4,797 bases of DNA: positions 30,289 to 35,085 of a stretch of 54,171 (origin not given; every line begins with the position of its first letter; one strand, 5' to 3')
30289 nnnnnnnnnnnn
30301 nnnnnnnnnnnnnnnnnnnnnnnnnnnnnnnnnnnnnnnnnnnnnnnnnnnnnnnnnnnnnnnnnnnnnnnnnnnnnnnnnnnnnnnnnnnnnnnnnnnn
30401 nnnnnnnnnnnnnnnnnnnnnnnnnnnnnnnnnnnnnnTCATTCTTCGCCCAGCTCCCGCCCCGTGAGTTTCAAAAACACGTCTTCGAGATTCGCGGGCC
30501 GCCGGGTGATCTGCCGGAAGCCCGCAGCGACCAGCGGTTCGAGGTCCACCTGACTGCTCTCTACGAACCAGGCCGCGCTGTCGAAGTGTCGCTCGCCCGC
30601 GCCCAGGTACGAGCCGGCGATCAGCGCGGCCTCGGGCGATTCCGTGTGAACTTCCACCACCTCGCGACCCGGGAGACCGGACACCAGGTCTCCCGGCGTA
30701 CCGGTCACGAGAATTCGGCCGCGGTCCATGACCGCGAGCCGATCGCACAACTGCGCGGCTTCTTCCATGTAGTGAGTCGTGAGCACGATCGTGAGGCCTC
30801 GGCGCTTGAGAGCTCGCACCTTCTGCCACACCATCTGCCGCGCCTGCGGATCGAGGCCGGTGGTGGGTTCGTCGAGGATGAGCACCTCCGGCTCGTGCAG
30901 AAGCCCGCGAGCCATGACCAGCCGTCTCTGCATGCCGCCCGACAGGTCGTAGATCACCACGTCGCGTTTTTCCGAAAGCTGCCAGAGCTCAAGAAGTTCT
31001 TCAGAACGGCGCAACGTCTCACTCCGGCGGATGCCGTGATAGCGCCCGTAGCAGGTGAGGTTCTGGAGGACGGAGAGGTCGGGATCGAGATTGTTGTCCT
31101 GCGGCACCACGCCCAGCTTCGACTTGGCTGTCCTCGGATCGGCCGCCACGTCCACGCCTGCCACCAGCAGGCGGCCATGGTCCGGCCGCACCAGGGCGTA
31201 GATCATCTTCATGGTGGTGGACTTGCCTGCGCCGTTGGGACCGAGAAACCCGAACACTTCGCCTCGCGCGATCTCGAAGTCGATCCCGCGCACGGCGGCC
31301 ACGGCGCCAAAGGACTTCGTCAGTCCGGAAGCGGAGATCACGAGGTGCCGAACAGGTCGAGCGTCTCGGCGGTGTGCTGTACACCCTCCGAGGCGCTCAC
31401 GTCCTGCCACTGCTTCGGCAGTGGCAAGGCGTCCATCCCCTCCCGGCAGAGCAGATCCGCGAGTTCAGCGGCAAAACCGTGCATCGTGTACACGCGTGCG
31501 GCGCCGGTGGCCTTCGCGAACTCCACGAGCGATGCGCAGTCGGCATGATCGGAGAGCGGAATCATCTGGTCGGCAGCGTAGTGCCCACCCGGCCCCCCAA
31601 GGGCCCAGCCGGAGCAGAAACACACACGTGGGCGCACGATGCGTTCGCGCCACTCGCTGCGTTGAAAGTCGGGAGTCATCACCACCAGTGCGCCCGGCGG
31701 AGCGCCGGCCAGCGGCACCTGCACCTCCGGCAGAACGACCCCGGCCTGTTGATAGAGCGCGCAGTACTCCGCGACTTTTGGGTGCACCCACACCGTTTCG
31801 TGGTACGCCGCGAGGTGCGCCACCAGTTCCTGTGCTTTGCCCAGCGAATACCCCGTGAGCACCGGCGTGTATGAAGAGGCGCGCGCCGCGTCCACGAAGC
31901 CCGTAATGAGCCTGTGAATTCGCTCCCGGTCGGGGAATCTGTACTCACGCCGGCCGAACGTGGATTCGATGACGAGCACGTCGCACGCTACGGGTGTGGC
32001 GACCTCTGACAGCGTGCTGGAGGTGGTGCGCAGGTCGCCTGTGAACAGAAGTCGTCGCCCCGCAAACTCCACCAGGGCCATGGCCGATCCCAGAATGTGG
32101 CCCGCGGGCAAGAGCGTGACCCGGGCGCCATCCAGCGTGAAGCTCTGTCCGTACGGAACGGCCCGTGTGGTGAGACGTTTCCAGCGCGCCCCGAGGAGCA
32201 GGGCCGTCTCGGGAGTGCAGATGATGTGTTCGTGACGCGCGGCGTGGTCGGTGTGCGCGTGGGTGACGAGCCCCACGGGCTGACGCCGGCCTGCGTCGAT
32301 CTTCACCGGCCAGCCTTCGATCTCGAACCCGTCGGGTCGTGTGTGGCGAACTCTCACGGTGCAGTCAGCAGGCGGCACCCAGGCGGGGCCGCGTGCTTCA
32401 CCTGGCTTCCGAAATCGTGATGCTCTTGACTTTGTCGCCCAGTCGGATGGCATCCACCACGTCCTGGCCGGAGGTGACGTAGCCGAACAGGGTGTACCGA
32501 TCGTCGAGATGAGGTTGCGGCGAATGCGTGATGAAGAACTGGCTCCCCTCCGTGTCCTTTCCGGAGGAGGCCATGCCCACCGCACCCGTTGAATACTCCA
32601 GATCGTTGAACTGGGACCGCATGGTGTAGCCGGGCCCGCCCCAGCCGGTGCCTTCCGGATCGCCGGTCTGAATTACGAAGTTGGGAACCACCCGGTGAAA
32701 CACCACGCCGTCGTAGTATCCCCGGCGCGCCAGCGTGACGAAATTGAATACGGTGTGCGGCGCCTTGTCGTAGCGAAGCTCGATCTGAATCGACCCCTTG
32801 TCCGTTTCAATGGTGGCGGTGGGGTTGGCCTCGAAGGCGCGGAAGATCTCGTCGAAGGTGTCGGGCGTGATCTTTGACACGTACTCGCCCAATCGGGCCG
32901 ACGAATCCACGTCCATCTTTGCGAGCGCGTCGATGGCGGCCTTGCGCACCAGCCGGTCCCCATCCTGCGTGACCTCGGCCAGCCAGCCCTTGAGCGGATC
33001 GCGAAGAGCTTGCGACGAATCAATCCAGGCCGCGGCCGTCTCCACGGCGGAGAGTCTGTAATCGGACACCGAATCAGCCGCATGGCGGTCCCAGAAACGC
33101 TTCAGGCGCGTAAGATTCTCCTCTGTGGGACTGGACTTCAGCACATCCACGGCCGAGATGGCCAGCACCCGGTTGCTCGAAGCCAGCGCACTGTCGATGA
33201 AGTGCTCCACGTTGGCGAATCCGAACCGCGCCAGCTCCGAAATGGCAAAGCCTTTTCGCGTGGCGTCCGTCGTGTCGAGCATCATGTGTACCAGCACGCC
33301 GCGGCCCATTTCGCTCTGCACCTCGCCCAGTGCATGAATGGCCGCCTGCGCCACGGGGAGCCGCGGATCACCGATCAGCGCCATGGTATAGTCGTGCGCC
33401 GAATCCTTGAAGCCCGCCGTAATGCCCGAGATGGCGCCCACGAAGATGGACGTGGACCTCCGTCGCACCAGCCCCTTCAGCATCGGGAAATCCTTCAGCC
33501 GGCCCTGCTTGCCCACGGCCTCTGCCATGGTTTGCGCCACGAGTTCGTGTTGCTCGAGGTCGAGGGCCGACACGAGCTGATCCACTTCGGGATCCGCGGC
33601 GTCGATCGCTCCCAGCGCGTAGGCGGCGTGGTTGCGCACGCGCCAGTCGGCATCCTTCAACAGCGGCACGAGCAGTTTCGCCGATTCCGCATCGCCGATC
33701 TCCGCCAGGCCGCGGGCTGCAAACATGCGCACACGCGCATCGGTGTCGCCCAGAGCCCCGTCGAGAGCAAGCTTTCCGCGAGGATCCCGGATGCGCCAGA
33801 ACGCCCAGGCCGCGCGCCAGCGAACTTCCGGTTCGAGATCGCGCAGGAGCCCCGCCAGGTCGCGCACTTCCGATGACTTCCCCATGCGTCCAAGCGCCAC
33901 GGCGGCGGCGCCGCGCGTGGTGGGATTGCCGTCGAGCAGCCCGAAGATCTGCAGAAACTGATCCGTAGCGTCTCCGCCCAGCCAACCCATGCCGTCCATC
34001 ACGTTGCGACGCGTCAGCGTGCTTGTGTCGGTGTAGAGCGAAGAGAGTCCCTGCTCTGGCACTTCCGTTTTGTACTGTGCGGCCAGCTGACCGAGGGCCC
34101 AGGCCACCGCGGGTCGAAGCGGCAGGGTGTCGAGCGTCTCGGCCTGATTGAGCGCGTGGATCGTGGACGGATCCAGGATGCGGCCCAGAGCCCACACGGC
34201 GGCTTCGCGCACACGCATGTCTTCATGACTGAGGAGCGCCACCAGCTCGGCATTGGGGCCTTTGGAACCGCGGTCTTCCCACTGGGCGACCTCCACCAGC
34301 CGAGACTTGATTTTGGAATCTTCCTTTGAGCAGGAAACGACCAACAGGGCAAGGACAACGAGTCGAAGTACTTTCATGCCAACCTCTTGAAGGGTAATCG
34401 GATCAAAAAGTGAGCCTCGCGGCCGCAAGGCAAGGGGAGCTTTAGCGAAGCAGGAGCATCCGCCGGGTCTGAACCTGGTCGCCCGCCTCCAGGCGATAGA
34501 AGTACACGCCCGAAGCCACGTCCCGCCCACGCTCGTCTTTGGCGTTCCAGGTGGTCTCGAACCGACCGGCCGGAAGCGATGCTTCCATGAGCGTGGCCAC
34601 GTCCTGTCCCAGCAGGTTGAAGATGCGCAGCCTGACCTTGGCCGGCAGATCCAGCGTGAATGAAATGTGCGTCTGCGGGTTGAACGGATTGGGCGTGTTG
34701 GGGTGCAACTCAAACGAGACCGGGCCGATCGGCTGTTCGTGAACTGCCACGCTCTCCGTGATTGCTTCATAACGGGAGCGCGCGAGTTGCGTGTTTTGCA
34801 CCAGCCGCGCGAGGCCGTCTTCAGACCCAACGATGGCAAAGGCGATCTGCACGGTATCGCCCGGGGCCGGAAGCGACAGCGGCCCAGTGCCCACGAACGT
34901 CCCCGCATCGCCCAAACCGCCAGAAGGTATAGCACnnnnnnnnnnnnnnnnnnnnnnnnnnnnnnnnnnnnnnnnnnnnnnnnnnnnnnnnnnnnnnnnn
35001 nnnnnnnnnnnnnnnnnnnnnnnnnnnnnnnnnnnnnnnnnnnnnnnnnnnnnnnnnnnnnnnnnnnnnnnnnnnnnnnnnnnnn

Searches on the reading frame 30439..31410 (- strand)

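Call 36: search_protein_families(library=pfam, proteins=[window:30439-31410:-], max_evalue=0.00001)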
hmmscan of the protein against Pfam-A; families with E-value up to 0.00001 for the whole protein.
window:30439-31410:- (323 aa): 2 families
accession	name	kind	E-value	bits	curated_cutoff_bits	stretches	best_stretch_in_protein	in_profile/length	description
PF00005.33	ABC_tran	-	9.6e-33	114.1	25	1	41-184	2-137/137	ABC transporter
PF13304.12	AAA_21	-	4.6e-11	43.8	27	1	146-213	228-298/304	AAA domain, putative AbiEii toxin, Type IV TA system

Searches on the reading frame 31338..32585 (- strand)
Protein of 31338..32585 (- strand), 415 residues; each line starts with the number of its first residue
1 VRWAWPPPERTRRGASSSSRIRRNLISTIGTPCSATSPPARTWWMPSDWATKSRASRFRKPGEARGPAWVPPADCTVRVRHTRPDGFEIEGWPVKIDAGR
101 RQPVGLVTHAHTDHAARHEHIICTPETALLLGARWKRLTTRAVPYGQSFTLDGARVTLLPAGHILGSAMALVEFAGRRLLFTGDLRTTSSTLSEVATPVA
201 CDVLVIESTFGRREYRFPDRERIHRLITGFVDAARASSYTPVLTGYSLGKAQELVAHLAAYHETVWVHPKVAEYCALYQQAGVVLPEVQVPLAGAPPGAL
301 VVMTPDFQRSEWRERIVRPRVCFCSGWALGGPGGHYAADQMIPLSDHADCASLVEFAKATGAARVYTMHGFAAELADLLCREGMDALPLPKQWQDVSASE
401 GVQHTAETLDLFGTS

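Call 36: search_protein_families(library=pfam, proteins=[window:31338-32585:-], max_evalue=0.00001)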
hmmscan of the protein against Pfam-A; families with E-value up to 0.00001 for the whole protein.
window:31338-32585:- (415 aa): 1 family
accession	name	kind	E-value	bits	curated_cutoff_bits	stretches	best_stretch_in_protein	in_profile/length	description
PF12706.13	Lactamase_B_2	-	1.5e-07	31.7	27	1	106-235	35-188/200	Beta-lactamase superfamily domain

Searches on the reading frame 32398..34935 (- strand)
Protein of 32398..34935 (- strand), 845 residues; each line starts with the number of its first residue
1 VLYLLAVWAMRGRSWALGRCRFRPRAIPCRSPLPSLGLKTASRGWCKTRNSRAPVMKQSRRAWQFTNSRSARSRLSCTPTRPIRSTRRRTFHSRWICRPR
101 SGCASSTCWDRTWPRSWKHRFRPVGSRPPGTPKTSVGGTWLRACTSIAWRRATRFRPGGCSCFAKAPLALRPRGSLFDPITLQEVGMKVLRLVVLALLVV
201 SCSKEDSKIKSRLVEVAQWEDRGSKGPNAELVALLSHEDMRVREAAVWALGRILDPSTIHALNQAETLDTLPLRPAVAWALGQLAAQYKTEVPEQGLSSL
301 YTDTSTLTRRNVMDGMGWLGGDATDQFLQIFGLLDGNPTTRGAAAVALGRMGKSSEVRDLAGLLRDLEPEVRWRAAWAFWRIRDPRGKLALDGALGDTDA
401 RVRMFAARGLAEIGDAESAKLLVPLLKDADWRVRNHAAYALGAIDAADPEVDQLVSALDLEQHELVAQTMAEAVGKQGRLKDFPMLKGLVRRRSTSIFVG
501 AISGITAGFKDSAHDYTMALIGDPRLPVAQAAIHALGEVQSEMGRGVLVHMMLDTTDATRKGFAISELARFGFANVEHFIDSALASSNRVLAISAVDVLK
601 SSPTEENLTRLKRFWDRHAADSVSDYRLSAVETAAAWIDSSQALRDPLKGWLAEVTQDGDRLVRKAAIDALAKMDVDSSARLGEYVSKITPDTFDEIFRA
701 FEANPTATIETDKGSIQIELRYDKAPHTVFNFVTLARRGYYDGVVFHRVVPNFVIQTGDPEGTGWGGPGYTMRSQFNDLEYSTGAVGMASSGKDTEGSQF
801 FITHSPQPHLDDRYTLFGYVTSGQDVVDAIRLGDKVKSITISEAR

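Call 36: search_protein_families(library=pfam, proteins=[window:32398-34935:-], max_evalue=0.00001)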
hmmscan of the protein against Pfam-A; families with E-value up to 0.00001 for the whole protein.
window:32398-34935:- (845 aa): 5 families
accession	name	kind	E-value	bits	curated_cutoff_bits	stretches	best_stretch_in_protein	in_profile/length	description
PF00160.26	Pro_isomerase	-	2.1e-40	139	21.7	1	707-834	2-141/159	Cyclophilin type peptidyl-prolyl cis-trans isomerase/CLD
PF13646.12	HEAT_2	-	2.9e-40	136.9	27.7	2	391-474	5-87/88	HEAT repeats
PF02985.28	HEAT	-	2e-20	71.4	23.5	0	231-254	5-28/31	HEAT repeat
PF13513.12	HEAT_EZ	-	1.2e-17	64.4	27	0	230-253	32-55/55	HEAT-like repeat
PF03130.22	HEAT_PBS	-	1.9e-09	37.5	20.9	0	402-428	1-27/27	PBS lyase HEAT-like repeat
